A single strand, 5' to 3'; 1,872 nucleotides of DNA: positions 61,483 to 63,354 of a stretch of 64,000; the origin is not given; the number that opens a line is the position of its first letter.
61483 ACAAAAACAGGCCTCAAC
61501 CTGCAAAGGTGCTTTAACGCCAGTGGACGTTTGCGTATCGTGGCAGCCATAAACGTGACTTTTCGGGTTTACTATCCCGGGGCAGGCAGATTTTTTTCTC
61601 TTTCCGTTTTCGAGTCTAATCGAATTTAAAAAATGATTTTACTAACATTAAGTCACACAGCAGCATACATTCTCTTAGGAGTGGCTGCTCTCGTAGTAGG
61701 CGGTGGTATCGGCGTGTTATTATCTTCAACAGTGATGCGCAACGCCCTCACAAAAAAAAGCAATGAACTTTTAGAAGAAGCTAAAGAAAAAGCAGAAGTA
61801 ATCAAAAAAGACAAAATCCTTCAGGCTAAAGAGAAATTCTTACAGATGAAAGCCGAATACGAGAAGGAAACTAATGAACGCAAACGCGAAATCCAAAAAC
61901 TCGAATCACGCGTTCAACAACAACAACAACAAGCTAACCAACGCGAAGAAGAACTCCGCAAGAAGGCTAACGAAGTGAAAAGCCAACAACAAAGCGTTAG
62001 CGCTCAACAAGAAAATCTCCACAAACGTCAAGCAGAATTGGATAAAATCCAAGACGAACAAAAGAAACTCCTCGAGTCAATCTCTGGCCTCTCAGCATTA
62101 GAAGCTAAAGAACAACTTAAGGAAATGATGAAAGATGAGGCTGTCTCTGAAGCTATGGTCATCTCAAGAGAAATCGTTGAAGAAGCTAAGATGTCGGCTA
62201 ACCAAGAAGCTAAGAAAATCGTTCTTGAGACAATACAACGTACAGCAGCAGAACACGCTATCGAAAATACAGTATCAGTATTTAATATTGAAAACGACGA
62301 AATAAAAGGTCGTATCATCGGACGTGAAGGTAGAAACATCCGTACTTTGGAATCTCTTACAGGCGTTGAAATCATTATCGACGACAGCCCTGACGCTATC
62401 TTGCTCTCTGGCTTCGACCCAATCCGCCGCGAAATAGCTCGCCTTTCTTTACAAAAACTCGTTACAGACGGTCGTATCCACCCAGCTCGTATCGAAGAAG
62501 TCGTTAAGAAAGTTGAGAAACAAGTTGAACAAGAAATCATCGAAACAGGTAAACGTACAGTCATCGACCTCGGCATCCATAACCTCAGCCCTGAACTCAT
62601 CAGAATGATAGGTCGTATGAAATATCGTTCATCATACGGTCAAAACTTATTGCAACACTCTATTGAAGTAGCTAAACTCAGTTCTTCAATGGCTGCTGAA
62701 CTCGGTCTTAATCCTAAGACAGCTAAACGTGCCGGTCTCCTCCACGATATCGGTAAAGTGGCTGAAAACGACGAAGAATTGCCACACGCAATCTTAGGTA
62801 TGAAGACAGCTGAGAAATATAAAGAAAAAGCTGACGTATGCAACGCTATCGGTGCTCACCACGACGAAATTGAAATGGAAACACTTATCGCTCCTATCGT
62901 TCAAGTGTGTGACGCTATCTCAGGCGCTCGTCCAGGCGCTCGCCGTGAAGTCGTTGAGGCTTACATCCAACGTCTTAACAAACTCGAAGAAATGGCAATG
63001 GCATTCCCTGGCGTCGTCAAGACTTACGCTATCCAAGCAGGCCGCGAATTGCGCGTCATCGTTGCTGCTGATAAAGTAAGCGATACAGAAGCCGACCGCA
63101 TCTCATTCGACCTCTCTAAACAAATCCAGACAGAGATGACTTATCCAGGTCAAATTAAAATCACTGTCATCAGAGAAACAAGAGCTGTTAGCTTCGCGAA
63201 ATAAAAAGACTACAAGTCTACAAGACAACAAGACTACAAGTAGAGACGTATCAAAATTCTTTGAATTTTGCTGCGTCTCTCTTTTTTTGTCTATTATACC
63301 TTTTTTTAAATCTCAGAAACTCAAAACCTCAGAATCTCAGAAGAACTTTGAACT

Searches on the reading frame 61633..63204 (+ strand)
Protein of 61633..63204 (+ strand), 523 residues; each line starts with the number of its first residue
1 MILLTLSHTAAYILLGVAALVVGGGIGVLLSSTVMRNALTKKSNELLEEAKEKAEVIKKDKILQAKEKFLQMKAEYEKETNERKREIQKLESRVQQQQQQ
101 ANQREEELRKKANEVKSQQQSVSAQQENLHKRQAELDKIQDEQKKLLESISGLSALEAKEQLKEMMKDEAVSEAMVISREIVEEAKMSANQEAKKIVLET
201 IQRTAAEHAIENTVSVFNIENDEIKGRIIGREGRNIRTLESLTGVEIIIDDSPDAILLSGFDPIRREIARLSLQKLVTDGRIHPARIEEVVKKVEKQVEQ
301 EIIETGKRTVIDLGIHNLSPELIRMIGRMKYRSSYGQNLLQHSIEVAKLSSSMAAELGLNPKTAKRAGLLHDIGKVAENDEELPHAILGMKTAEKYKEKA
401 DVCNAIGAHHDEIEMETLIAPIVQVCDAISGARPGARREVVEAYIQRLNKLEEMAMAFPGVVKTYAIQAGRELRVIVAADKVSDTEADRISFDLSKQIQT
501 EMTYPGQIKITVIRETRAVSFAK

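Call 18: search_protein_families(library=pfam, proteins=[window:61633-63204:+])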
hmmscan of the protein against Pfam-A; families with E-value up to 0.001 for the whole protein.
window:61633-63204:+ (523 aa): 4 families
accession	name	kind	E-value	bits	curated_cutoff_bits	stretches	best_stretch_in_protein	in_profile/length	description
PF12072.13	RNase_Y_N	-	3.1e-38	131.7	32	1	12-208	2-201/201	RNase Y N-terminal region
PF01966.28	HD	-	6.3e-20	72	22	1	340-430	2-114/116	HD domain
PF00013.35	KH_1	-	5.7e-08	32.8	21.5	1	224-271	10-62/66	KH domain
PF08668.18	HDOD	-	1.8e-06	28.1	22.9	1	336-411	92-170/196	HDOD domain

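Call 38: find_encoding_contigs(protein=window:61633-63204:+, flank=2500, max_places=10)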
Protein window:61633-63204:+ (523 aa): 10 contigs read that carry it; 10 places shown.
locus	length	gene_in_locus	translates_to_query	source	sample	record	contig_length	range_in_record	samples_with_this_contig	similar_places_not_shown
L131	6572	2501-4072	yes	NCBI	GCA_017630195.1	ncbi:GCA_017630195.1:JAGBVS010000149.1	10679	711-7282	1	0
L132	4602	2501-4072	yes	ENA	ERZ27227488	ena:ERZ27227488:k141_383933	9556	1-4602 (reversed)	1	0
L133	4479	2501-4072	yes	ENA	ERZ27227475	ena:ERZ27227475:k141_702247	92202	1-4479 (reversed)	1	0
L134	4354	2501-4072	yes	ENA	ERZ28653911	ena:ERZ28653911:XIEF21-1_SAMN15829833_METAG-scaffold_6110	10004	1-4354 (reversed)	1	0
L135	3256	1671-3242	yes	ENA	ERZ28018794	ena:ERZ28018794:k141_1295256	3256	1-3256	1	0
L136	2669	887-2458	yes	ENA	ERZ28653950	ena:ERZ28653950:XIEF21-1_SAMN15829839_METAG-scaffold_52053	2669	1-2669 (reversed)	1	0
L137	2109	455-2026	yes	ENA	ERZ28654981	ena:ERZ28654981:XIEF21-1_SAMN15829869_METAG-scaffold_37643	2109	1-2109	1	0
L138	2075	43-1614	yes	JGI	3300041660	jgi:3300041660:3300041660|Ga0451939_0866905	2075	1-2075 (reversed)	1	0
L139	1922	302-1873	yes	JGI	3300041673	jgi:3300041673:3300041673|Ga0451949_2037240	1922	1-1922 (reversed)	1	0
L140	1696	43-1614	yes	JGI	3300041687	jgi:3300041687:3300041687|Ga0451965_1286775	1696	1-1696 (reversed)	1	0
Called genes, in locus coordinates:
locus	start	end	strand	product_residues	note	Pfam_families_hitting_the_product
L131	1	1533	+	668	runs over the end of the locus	PF02922:CBM_48, PF00128:Alpha-amylase, PF02806:Alpha-amylase_C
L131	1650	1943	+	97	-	-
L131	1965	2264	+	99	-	PF05164:ZapA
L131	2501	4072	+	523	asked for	PF12072:RNase_Y_N, PF00013:KH_1, PF08668:HDOD (weak), PF01966:HD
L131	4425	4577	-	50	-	-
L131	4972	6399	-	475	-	PF13727:CoA_binding_3, PF02397:Bac_transf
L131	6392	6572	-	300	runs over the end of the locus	-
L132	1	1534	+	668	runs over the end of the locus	PF02922:CBM_48, PF00128:Alpha-amylase, PF02806:Alpha-amylase_C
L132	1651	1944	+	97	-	-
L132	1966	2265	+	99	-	PF05164:ZapA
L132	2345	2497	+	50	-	-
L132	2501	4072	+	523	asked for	PF12072:RNase_Y_N, PF00013:KH_1, PF08668:HDOD (weak), PF01966:HD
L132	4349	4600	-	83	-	?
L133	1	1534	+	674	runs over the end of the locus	PF02922:CBM_48, PF00128:Alpha-amylase, PF02806:Alpha-amylase_C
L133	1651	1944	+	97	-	-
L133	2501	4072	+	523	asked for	PF12072:RNase_Y_N, PF00013:KH_1, PF08668:HDOD (weak), PF01966:HD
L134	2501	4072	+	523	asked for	PF12072:RNase_Y_N, PF00013:KH_1, PF08668:HDOD (weak), PF01966:HD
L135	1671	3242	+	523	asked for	PF12072:RNase_Y_N, PF00013:KH_1, PF08668:HDOD (weak), PF01966:HD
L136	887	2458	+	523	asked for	PF12072:RNase_Y_N, PF00013:KH_1, PF08668:HDOD (weak), PF01966:HD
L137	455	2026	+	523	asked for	PF12072:RNase_Y_N, PF00013:KH_1, PF08668:HDOD (weak), PF01966:HD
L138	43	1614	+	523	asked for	PF12072:RNase_Y_N, PF00013:KH_1, PF08668:HDOD (weak), PF01966:HD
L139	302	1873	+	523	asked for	PF12072:RNase_Y_N, PF00013:KH_1, PF08668:HDOD (weak), PF01966:HD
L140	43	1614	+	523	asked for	PF12072:RNase_Y_N, PF00013:KH_1, PF08668:HDOD (weak), PF01966:HD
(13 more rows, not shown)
